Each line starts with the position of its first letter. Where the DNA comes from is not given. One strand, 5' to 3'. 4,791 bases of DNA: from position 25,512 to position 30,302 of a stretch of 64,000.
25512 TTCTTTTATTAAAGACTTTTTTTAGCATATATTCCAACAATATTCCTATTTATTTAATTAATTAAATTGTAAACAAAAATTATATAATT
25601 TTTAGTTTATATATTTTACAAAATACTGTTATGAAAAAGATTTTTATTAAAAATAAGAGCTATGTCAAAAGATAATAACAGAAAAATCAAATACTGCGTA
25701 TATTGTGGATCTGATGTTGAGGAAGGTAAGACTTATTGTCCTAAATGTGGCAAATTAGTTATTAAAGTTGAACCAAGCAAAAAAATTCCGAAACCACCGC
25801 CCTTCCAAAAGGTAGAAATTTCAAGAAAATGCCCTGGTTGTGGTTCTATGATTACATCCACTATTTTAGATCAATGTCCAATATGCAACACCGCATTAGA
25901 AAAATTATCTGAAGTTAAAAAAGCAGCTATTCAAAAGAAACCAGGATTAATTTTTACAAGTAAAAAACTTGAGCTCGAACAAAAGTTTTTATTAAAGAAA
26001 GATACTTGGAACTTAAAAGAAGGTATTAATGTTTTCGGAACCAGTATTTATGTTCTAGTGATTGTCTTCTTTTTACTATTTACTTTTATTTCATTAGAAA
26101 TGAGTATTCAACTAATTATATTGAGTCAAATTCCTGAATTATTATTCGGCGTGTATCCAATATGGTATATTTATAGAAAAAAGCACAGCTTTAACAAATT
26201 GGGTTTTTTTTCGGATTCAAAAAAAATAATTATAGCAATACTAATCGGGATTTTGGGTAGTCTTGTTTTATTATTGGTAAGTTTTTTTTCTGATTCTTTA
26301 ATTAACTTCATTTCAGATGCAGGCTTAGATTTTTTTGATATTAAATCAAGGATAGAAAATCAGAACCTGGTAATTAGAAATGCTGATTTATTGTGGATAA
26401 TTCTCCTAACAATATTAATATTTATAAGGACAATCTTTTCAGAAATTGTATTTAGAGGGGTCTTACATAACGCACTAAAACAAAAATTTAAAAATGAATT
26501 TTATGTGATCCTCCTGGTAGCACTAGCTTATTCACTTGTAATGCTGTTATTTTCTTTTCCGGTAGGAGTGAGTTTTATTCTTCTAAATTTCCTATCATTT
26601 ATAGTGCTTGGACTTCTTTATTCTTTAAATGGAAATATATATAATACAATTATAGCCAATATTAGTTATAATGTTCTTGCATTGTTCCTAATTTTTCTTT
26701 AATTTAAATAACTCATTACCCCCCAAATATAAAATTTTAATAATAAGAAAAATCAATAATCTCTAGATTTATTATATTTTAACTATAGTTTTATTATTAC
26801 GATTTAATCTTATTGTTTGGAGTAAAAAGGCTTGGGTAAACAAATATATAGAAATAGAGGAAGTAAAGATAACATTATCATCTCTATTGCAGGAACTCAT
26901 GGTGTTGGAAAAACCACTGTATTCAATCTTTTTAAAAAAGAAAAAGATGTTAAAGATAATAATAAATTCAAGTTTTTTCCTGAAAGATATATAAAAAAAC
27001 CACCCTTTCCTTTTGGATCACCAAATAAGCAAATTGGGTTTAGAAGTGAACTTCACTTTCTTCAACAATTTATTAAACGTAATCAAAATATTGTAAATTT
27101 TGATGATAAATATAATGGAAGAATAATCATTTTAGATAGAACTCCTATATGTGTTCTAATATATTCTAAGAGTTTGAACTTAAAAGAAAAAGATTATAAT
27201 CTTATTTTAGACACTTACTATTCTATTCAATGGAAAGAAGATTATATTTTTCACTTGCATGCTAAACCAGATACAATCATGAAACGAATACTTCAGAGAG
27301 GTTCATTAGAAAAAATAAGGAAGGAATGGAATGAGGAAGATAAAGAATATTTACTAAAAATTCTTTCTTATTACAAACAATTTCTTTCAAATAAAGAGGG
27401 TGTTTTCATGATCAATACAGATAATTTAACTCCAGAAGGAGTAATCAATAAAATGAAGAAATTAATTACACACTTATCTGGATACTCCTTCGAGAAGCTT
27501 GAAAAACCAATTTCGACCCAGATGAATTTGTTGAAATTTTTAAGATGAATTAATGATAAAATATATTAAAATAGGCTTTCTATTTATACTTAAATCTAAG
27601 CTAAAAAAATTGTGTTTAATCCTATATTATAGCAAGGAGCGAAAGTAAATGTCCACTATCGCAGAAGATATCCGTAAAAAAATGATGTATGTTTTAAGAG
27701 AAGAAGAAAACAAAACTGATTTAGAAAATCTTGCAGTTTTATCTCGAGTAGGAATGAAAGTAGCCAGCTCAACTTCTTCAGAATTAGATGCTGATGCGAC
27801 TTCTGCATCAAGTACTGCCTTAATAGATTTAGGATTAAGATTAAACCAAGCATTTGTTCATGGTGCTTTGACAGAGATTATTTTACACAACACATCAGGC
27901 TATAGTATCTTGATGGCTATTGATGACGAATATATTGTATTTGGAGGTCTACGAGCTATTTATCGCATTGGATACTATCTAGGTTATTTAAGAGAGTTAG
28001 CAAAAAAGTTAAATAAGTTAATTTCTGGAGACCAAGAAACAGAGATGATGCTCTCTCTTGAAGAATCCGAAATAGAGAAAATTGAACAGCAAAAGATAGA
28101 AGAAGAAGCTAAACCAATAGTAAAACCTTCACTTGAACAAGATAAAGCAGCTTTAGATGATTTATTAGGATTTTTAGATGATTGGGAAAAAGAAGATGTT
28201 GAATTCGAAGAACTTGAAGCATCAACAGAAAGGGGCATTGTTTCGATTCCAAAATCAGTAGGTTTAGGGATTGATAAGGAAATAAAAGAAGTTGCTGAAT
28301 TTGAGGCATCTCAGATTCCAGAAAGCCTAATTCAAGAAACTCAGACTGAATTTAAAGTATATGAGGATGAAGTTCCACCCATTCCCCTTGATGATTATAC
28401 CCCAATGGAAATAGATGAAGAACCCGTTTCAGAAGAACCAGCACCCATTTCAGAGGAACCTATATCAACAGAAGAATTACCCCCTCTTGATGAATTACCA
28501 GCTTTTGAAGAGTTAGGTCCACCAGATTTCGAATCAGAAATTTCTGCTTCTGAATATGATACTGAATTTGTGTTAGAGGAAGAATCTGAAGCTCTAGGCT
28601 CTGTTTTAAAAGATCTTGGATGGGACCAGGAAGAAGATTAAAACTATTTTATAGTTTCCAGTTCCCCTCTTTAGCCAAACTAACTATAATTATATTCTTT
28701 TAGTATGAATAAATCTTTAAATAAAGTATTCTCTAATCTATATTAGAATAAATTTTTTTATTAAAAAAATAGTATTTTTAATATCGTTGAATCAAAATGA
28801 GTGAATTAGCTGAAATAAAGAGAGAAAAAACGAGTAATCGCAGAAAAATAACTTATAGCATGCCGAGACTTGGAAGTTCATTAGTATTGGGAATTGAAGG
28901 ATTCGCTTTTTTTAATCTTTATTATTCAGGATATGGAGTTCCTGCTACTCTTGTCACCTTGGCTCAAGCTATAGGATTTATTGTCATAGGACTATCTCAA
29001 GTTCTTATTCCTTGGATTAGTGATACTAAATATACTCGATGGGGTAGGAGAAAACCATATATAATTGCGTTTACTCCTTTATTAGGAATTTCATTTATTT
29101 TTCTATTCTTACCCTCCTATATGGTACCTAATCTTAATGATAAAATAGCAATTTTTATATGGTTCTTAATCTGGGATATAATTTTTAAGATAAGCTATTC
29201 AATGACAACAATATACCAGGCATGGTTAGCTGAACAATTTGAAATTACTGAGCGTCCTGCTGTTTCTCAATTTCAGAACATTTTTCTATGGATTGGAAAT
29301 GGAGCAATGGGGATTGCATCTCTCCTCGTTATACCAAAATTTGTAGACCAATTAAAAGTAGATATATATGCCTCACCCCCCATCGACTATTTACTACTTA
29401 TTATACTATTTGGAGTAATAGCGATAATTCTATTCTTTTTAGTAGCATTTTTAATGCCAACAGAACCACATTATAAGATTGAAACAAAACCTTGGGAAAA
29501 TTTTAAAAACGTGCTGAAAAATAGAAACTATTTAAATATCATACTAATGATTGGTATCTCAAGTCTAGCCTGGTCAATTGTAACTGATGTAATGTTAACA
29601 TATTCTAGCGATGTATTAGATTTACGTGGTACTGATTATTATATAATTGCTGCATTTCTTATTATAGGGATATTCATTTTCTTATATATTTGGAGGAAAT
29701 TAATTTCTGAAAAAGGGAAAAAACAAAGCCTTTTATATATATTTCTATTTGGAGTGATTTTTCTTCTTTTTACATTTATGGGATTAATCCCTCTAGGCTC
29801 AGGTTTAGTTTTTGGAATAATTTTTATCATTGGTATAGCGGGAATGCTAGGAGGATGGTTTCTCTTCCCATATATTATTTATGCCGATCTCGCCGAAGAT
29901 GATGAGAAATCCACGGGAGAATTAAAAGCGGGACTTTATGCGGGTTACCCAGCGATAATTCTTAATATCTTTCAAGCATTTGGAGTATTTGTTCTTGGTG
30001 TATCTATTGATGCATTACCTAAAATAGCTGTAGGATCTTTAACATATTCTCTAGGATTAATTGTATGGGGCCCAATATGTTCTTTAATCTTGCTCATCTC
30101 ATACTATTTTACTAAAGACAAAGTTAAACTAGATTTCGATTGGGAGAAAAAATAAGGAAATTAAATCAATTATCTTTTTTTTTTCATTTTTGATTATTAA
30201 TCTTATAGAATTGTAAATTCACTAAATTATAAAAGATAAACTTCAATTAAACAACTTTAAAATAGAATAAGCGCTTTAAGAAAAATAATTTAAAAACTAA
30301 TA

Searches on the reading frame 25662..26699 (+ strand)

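Call 36: search_protein_families(library=pfam, max_evalue=0.00001, proteins=[window:25662-26699:+])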
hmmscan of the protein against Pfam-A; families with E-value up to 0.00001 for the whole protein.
window:25662-26699:+ (346 aa): 1 family
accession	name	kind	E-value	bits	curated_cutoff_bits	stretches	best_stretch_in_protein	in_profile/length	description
PF02517.21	Rce1-like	-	4.7e-08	33.6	22.4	1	245-338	4-92/93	Type II CAAX prenyl endopeptidase Rce1-like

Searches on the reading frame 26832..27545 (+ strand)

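Call 36: search_protein_families(library=pfam, max_evalue=0.00001, proteins=[window:26832-27545:+])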
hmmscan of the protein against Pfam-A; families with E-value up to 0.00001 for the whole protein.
window:26832-27545:+ (238 aa): 3 families
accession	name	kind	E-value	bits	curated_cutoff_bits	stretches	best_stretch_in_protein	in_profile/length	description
PF01712.25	dNK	-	3.6e-09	37.1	27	1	17-198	1-182/203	Deoxynucleoside kinase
PF13238.12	AAA_18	-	1.3e-07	32.5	29.4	1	17-171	1-124/128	AAA domain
PF02223.23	Thymidylate_kin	-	4.4e-07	30.2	27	0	95-198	79-176/185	Thymidylate kinase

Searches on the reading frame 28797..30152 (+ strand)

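Call 36: search_protein_families(library=pfam, max_evalue=0.00001, proteins=[window:28797-30152:+])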
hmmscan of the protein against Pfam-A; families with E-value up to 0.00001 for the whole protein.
window:28797-30152:+ (452 aa): 2 families
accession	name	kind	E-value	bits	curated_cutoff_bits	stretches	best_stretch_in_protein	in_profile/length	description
PF13347.12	MFS_2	-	6.9e-33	114.3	27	1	38-406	19-383/427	MFS/sugar transport protein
PF07690.21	MFS_1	-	5.5e-17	62.2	33.4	1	41-359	22-317/347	Major Facilitator Superfamily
